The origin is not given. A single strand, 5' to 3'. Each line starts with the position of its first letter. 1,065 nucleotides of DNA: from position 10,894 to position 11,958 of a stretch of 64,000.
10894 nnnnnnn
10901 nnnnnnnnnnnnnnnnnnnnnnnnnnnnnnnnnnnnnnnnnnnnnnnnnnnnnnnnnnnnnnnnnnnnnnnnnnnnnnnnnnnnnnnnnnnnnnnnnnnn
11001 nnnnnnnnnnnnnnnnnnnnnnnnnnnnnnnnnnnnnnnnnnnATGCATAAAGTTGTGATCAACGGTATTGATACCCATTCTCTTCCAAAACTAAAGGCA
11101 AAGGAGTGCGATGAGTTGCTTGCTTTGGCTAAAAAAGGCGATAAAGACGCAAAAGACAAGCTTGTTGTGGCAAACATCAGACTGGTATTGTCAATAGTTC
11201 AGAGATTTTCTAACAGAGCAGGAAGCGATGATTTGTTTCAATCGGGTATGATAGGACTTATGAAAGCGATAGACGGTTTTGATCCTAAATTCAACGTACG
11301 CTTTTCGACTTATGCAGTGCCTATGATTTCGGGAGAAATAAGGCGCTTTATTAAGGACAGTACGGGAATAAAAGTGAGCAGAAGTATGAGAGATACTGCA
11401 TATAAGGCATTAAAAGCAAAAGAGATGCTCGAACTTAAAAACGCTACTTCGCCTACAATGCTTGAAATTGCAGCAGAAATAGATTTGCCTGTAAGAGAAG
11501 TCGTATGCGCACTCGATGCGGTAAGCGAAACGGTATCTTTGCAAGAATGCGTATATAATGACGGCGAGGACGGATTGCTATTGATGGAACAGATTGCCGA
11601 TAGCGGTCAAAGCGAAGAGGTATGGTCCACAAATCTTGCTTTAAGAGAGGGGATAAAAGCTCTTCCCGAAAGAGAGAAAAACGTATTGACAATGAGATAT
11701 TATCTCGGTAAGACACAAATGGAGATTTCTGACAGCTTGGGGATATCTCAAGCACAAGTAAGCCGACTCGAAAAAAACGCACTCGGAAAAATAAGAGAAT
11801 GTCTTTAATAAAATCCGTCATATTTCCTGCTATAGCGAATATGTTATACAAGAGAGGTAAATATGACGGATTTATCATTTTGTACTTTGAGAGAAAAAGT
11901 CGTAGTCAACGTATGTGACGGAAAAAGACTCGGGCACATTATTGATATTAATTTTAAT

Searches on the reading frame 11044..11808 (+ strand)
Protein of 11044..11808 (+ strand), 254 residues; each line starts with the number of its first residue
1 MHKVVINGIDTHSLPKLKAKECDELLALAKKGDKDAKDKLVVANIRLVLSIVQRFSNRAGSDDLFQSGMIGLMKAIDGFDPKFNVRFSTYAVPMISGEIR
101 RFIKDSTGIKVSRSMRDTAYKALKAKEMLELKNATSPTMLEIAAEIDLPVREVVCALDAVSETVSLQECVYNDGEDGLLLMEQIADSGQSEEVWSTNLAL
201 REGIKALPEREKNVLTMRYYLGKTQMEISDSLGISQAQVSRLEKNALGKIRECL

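Call 8: find_encoding_contigs(protein=window:11044-11808:+, flank=10000, max_places=10)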
Protein window:11044-11808:+ (254 aa): 14 contigs read that carry it; 10 places shown.
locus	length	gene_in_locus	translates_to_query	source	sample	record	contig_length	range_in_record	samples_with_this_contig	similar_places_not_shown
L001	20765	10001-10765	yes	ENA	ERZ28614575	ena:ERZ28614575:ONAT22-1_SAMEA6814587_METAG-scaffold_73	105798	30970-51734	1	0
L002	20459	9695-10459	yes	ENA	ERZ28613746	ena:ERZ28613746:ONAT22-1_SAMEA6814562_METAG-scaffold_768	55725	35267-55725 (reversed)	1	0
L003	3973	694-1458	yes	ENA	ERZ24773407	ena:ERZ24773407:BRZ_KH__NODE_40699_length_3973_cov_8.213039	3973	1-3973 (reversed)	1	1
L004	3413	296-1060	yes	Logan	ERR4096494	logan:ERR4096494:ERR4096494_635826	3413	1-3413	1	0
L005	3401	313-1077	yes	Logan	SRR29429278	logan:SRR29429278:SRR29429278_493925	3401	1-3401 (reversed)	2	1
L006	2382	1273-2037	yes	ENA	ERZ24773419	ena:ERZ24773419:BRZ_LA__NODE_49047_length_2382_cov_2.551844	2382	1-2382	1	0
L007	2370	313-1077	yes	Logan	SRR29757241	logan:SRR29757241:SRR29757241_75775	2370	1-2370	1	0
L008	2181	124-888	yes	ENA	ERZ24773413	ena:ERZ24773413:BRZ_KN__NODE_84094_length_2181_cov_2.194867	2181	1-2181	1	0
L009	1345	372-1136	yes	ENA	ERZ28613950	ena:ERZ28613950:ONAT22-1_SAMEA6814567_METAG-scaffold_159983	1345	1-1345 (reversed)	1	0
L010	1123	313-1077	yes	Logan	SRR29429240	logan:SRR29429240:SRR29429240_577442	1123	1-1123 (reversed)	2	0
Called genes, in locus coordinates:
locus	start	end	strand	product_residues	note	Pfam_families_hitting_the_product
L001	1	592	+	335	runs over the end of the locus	PF10555:MraY_sig1 (weak), PF00953:Glycos_transf_4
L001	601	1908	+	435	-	PF21799:MurD-like_N, PF08245:Mur_ligase_M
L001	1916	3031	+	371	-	PF01098:FTSW_RODA_SPOVE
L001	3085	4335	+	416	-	PF00275:EPSP_synthase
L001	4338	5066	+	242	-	PF08478:POTRA_1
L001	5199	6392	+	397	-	PF14450:FtsA (weak)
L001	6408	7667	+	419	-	PF00091:Tubulin, PF12327:FtsZ_C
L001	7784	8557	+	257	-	PF03419:Peptidase_U4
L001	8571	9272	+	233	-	PF08281:Sigma70_r4_2 (faint), PF01381:HTH_3 (faint), PF04542:Sigma70_r2, PF04545:Sigma70_r4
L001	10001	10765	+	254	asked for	PF04542:Sigma70_r2, PF04539:Sigma70_r3 (weak), PF08281:Sigma70_r4_2, PF04545:Sigma70_r4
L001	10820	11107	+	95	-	PF05239:PRC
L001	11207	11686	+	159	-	PF22811:Zn_ribbon_NrdR, PF03477:ATP-cone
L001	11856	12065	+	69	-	-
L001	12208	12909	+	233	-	PF04542:Sigma70_r2, PF04545:Sigma70_r4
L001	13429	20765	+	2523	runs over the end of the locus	PF10091:Glycoamylase, PF06165:GH94_b-supersand, PF17167:Glyco_hydro_94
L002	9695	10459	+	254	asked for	PF04542:Sigma70_r2, PF04539:Sigma70_r3 (weak), PF08281:Sigma70_r4_2, PF04545:Sigma70_r4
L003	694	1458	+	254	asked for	PF04542:Sigma70_r2, PF04539:Sigma70_r3 (weak), PF08281:Sigma70_r4_2, PF04545:Sigma70_r4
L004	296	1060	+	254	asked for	PF04542:Sigma70_r2, PF04539:Sigma70_r3 (weak), PF08281:Sigma70_r4_2, PF04545:Sigma70_r4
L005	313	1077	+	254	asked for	PF04542:Sigma70_r2, PF04539:Sigma70_r3 (weak), PF08281:Sigma70_r4_2, PF04545:Sigma70_r4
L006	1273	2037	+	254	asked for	PF04542:Sigma70_r2, PF04539:Sigma70_r3 (weak), PF08281:Sigma70_r4_2, PF04545:Sigma70_r4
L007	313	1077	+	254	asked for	PF04542:Sigma70_r2, PF04539:Sigma70_r3 (weak), PF08281:Sigma70_r4_2, PF04545:Sigma70_r4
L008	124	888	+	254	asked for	PF04542:Sigma70_r2, PF04539:Sigma70_r3 (weak), PF08281:Sigma70_r4_2, PF04545:Sigma70_r4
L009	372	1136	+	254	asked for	PF04542:Sigma70_r2, PF04539:Sigma70_r3 (weak), PF08281:Sigma70_r4_2, PF04545:Sigma70_r4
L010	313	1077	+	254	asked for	PF04542:Sigma70_r2, PF04539:Sigma70_r3 (weak), PF08281:Sigma70_r4_2, PF04545:Sigma70_r4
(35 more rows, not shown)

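Call 15: find_related_loci(query=window:11044-11808:+, collection=genome_contigs, flank=3000)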
Query window:11044-11808:+ (254 aa) in genome_contigs; peptide patterns used: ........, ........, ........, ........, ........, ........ (x = any residue, [..] = any of these).
599 stretches matched a pattern (row limit reached: there are more); 476 encode a relative of the query (tblastn E <= 1e-3); the best 80 are kept; 80 distinct loci.
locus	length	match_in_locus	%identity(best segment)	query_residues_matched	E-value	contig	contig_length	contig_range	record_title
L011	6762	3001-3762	91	1-254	3e-156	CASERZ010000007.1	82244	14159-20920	uncultured Christensenella sp. isolate O73_L3_325325_idba_bin.69 genome assembly, contig: O73_L3_325325_idba_bin.69.fa_s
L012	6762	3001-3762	91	1-254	4e-156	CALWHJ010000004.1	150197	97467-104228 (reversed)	MAG: uncultured Christensenellaceae bacterium isolate BRZ_DR__bin29 genome assembly, contig: BRZ_DR__NODE_145_length_150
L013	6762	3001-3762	80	1-254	2e-139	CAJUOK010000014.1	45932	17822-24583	MAG TPA_asm: uncultured Christensenellaceae bacterium isolate MGBC165376 genome assembly, contig: MGBC165376.14, whole g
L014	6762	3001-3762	81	1-254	5e-139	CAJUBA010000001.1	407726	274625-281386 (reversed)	MAG TPA_asm: uncultured Christensenella sp. isolate MGBC118395 genome assembly, contig: MGBC118395.1, whole genome shotg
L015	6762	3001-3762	81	1-254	8e-138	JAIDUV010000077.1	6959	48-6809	MAG: Clostridia bacterium isolate SC0369_comb_17 SC0369_comb_17_contig_77, whole genome shotgun sequence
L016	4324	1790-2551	80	1-254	3e-139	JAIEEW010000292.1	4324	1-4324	MAG: Clostridia bacterium isolate SC0393_S7_9 SC0393_S7_9_contig_292, whole genome shotgun sequence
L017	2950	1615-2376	80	1-254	1e-142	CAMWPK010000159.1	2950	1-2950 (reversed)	MAG TPA_asm: uncultured Clostridia bacterium isolate SRR14411350_bin.9_metawrap_v1.3_MAG genome assembly, contig: NODE.2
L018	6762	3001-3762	80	1-254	2e-136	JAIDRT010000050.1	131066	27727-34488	MAG: Clostridia bacterium isolate SC0362_comb_6 SC0362_comb_6_contig_50, whole genome shotgun sequence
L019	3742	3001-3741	82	1-247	1e-137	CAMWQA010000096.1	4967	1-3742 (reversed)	MAG TPA_asm: uncultured Clostridia bacterium isolate SRR14411243_bin.11_metawrap_v1.3_MAG genome assembly, contig: NODE.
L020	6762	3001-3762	79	1-254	4e-136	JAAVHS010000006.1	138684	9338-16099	MAG: Clostridiales bacterium isolate Mgla_MAG_39-bin_5 c_000000017633, whole genome shotgun sequence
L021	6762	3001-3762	79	1-254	4e-136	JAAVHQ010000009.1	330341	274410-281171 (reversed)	MAG: Clostridiales bacterium isolate Mgla_MAG_0-bin_8 c_000000021911, whole genome shotgun sequence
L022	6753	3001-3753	63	1-251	2e-109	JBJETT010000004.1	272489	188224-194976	MAG: Christensenellales bacterium isolate SARD02_bin.019 NODE_3_length_272489_cov_19.927678, whole genome shotgun sequen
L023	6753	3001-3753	62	1-251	2e-107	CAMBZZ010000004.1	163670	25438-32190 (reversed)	MAG: uncultured Clostridia bacterium isolate SRR17382103_bin.29_metaWRAP_v1.3_MAG genome assembly, contig: ERZ10544652.1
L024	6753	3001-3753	63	1-251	9e-107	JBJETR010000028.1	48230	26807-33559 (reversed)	MAG: Christensenellales bacterium isolate LOHA21_bin.035 NODE_244_length_48230_cov_10.693285, whole genome shotgun seque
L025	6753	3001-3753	60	1-252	1e-99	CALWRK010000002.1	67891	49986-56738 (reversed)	MAG: uncultured Clostridia bacterium isolate BRZ_AA__bin28 genome assembly, contig: BRZ_AA__NODE_404_length_67891_cov_6.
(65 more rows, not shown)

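Call 24: find_homologous_proteins(query=window:11044-11808:+, max_evalue=1e-80)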
Query window:11044-11808:+ (254 aa): 522 proteins with E <= 1e-80 among 8000 candidates; the best 120 are listed.
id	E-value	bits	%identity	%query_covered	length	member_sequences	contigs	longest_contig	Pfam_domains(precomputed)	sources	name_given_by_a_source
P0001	1.8e-156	537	99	100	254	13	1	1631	PF04545.23,PF04542.21,PF08281.19,PF04539.23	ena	-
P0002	2.8e-145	500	91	100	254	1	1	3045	PF04545.23,PF04542.21,PF08281.19,PF04539.23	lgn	-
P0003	4.5e-145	499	91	100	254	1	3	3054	PF04545.23,PF04542.21,PF08281.19,PF04539.23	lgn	-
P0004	1.9e-144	497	92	100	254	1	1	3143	PF04545.23,PF04542.21,PF08281.19,PF04539.23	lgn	-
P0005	3.9e-143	493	91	100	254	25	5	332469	PF04545.23,PF04542.21,PF08281.19,PF04539.23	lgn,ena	-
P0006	4.1e-143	493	91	100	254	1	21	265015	PF04545.23,PF04542.21,PF08281.19,PF04539.23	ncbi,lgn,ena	-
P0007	5.1e-143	493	90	100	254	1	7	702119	PF04545.23,PF04542.21,PF08281.19,PF04539.23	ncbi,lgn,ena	-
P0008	6.1e-143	492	91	100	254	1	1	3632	PF04545.23,PF04542.21,PF08281.19,PF04539.23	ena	-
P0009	8.1e-143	492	91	100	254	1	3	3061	PF04545.23,PF04542.21,PF08281.19,PF04539.23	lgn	-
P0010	8.3e-143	492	91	100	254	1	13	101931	PF04545.23,PF04542.21,PF08281.19,PF04539.23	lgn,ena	-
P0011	9.7e-143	492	90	100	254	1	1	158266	PF04545.23,PF04542.21,PF08281.19,PF04539.23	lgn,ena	-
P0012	1.1e-142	492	91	100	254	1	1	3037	PF04545.23,PF04542.21,PF08281.19,PF04539.23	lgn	-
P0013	1.3e-142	491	89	100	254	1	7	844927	PF04545.23,PF04542.21,PF08281.19,PF04539.23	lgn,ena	-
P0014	2.0e-142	491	90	100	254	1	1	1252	PF04545.23,PF04542.21,PF08281.19,PF04539.23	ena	-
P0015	2.3e-142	491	91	100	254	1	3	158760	PF04545.23,PF04542.21,PF08281.19,PF04539.23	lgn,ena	-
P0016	2.7e-142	490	90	100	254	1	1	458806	PF04545.23,PF04542.21,PF08281.19,PF04539.23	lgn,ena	-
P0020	7.8e-142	489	89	100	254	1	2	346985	PF04545.23,PF04542.21,PF08281.19,PF04539.23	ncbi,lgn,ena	-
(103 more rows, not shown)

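Call 25: find_encoding_contigs(protein=P0006, flank=10000, max_places=8)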
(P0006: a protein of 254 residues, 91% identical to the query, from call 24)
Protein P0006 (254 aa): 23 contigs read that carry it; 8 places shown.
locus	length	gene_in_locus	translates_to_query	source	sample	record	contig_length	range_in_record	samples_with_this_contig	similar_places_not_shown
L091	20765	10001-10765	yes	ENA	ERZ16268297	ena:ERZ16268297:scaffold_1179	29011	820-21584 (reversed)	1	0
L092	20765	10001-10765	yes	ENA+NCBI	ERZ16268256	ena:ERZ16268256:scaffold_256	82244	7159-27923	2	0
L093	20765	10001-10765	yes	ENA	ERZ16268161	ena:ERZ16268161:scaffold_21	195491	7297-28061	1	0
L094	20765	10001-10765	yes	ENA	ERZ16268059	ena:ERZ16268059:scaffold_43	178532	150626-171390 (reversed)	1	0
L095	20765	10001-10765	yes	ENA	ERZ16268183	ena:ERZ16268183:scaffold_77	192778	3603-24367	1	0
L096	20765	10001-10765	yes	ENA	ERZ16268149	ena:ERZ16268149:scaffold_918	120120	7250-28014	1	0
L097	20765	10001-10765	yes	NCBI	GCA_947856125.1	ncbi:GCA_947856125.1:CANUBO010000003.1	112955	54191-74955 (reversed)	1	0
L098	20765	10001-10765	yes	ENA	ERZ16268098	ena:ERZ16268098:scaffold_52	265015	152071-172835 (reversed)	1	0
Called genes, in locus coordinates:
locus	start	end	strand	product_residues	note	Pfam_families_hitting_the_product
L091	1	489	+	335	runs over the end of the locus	PF10555:MraY_sig1 (weak), PF00953:Glycos_transf_4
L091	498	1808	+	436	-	PF21799:MurD-like_N, PF08245:Mur_ligase_M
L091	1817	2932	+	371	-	PF01098:FTSW_RODA_SPOVE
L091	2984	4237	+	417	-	PF00275:EPSP_synthase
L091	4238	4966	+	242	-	PF08478:POTRA_1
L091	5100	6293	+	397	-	PF14450:FtsA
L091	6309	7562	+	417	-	PF00091:Tubulin, PF12327:FtsZ_C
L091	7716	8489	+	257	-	PF03419:Peptidase_U4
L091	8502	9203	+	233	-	PF08281:Sigma70_r4_2 (faint), PF04542:Sigma70_r2, PF01381:HTH_3 (faint), PF04545:Sigma70_r4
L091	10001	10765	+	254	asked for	PF04542:Sigma70_r2, PF04539:Sigma70_r3 (weak), PF08281:Sigma70_r4_2, PF04545:Sigma70_r4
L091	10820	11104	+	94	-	PF05239:PRC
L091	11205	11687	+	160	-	PF22811:Zn_ribbon_NrdR, PF03477:ATP-cone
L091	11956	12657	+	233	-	PF04542:Sigma70_r2, PF04545:Sigma70_r4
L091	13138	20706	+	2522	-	PF10091:Glycoamylase, PF06165:GH94_b-supersand, PF17167:Glyco_hydro_94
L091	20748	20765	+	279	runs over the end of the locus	?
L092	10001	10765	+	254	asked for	PF04542:Sigma70_r2, PF04539:Sigma70_r3 (weak), PF08281:Sigma70_r4_2, PF04545:Sigma70_r4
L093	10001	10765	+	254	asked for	PF04542:Sigma70_r2, PF04539:Sigma70_r3 (weak), PF08281:Sigma70_r4_2, PF04545:Sigma70_r4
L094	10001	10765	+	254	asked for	PF04542:Sigma70_r2, PF04539:Sigma70_r3 (weak), PF08281:Sigma70_r4_2, PF04545:Sigma70_r4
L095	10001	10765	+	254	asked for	PF04542:Sigma70_r2, PF04539:Sigma70_r3 (weak), PF08281:Sigma70_r4_2, PF04545:Sigma70_r4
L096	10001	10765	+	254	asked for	PF04542:Sigma70_r2, PF04539:Sigma70_r3 (weak), PF08281:Sigma70_r4_2, PF04545:Sigma70_r4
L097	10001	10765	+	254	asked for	PF04542:Sigma70_r2, PF04539:Sigma70_r3 (weak), PF08281:Sigma70_r4_2, PF04545:Sigma70_r4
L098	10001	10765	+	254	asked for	PF04542:Sigma70_r2, PF04539:Sigma70_r3 (weak), PF08281:Sigma70_r4_2, PF04545:Sigma70_r4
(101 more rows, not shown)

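Call 26: find_encoding_contigs(protein=P0007, flank=10000, max_places=6)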
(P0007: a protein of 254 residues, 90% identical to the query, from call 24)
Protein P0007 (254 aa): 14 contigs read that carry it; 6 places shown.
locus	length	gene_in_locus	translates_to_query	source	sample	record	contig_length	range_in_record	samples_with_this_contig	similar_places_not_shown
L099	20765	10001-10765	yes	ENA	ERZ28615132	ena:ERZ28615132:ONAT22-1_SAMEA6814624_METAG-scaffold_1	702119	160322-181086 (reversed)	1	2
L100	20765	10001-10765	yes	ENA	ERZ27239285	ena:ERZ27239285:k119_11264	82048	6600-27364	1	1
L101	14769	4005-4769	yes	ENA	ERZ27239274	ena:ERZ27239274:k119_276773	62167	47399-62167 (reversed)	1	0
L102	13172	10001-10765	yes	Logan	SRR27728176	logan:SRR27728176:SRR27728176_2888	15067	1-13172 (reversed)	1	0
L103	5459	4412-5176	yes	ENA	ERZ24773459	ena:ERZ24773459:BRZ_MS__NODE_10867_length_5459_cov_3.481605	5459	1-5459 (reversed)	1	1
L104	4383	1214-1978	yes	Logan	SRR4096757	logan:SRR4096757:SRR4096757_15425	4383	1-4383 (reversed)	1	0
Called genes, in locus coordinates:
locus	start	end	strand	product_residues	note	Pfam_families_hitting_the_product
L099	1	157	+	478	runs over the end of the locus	PF01225:Mur_ligase, PF08245:Mur_ligase_M, PF02875:Mur_ligase_C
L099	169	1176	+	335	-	PF10555:MraY_sig1 (weak), PF00953:Glycos_transf_4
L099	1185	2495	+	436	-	PF02875:Mur_ligase_C (faint), PF08245:Mur_ligase_M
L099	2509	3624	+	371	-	PF01098:FTSW_RODA_SPOVE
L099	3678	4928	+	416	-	PF00275:EPSP_synthase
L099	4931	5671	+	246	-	PF08478:POTRA_1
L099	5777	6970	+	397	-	PF14450:FtsA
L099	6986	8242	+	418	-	PF00091:Tubulin, PF12327:FtsZ_C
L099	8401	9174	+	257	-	PF03419:Peptidase_U4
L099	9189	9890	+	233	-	PF04542:Sigma70_r2, PF01381:HTH_3 (faint), PF04545:Sigma70_r4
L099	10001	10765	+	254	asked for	PF04542:Sigma70_r2, PF04539:Sigma70_r3 (weak), PF08281:Sigma70_r4_2, PF04545:Sigma70_r4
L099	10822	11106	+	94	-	PF05239:PRC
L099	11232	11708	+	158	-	PF22811:Zn_ribbon_NrdR, PF03477:ATP-cone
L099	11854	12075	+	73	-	-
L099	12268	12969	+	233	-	PF04542:Sigma70_r2, PF04545:Sigma70_r4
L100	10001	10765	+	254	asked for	PF04542:Sigma70_r2, PF04539:Sigma70_r3 (weak), PF08281:Sigma70_r4_2, PF04545:Sigma70_r4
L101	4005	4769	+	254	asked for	PF04542:Sigma70_r2, PF04539:Sigma70_r3 (weak), PF08281:Sigma70_r4_2, PF04545:Sigma70_r4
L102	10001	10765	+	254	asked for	PF04542:Sigma70_r2, PF04539:Sigma70_r3 (weak), PF08281:Sigma70_r4_2, PF04545:Sigma70_r4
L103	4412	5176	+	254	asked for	PF04542:Sigma70_r2, PF04539:Sigma70_r3 (weak), PF08281:Sigma70_r4_2, PF04545:Sigma70_r4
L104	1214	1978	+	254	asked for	PF04542:Sigma70_r2, PF04539:Sigma70_r3 (weak), PF08281:Sigma70_r4_2, PF04545:Sigma70_r4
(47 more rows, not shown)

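Call 27: find_encoding_contigs(protein=P0013, flank=10000, max_places=6)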
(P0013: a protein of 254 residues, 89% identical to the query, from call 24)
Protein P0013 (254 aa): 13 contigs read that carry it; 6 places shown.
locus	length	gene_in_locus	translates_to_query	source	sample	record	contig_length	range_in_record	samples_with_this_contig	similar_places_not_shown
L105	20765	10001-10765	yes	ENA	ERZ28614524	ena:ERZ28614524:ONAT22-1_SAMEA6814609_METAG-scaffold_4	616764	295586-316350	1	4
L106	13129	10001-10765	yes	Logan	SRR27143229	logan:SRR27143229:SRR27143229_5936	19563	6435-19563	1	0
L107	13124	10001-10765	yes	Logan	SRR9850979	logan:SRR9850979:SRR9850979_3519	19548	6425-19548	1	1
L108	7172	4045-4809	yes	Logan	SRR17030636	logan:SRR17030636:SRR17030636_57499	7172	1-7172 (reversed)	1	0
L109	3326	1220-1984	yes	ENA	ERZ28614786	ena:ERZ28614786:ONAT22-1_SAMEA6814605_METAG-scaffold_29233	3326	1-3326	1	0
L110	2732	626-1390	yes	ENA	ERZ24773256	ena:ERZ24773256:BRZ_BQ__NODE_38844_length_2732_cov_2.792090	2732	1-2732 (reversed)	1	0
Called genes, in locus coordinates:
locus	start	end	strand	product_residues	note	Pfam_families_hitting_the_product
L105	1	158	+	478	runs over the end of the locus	PF01225:Mur_ligase, PF08245:Mur_ligase_M, PF02875:Mur_ligase_C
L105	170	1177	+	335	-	PF10555:MraY_sig1 (weak), PF00953:Glycos_transf_4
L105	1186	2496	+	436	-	PF02875:Mur_ligase_C (faint), PF08245:Mur_ligase_M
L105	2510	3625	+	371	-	PF01098:FTSW_RODA_SPOVE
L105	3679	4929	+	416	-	PF00275:EPSP_synthase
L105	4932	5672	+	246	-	PF08478:POTRA_1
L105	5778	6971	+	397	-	PF14450:FtsA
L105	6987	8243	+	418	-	PF00091:Tubulin, PF12327:FtsZ_C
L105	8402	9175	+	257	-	PF03419:Peptidase_U4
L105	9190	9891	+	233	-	PF04542:Sigma70_r2, PF01381:HTH_3 (faint), PF04545:Sigma70_r4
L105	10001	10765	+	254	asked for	PF04542:Sigma70_r2, PF04539:Sigma70_r3 (weak), PF08281:Sigma70_r4_2, PF04545:Sigma70_r4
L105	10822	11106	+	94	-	PF05239:PRC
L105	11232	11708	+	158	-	PF22811:Zn_ribbon_NrdR, PF03477:ATP-cone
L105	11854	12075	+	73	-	-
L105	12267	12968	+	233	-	PF04542:Sigma70_r2, PF04545:Sigma70_r4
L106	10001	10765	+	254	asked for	PF04542:Sigma70_r2, PF04539:Sigma70_r3 (weak), PF08281:Sigma70_r4_2, PF04545:Sigma70_r4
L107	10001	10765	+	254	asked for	PF04542:Sigma70_r2, PF04539:Sigma70_r3 (weak), PF08281:Sigma70_r4_2, PF04545:Sigma70_r4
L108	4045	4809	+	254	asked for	PF04542:Sigma70_r2, PF04539:Sigma70_r3 (weak), PF08281:Sigma70_r4_2, PF04545:Sigma70_r4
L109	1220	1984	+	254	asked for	PF04542:Sigma70_r2, PF04539:Sigma70_r3 (weak), PF08281:Sigma70_r4_2, PF04545:Sigma70_r4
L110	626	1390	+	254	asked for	PF04542:Sigma70_r2, PF04539:Sigma70_r3 (weak), PF08281:Sigma70_r4_2, PF04545:Sigma70_r4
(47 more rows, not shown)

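Call 32: find_encoding_contigs(protein=P0005, flank=3000, max_places=5)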
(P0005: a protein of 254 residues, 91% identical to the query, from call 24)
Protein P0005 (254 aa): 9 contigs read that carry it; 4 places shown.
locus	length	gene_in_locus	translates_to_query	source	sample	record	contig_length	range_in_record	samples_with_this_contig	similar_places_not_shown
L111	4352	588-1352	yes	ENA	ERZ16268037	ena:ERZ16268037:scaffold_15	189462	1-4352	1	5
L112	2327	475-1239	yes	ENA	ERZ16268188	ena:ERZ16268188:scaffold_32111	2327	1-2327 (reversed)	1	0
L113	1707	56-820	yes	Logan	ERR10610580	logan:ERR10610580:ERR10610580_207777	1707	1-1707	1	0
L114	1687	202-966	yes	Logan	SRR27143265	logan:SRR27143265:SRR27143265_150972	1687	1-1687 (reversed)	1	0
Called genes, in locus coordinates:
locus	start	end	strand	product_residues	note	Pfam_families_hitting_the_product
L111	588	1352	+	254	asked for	PF04542:Sigma70_r2, PF04539:Sigma70_r3 (weak), PF08281:Sigma70_r4_2, PF04545:Sigma70_r4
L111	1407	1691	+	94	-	PF05239:PRC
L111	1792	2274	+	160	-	PF22811:Zn_ribbon_NrdR, PF03477:ATP-cone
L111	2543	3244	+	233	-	PF04542:Sigma70_r2, PF04545:Sigma70_r4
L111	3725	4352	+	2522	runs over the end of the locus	PF10091:Glycoamylase, PF06165:GH94_b-supersand, PF17167:Glyco_hydro_94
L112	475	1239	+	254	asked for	PF04542:Sigma70_r2, PF04539:Sigma70_r3 (weak), PF08281:Sigma70_r4_2, PF04545:Sigma70_r4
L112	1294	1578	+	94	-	PF05239:PRC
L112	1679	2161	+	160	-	PF22811:Zn_ribbon_NrdR, PF03477:ATP-cone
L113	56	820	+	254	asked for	PF04542:Sigma70_r2, PF04539:Sigma70_r3 (weak), PF08281:Sigma70_r4_2, PF04545:Sigma70_r4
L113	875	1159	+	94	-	PF05239:PRC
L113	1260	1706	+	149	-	?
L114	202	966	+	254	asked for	PF04542:Sigma70_r2, PF04539:Sigma70_r3 (weak), PF08281:Sigma70_r4_2, PF04545:Sigma70_r4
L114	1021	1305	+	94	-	PF05239:PRC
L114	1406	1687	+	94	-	?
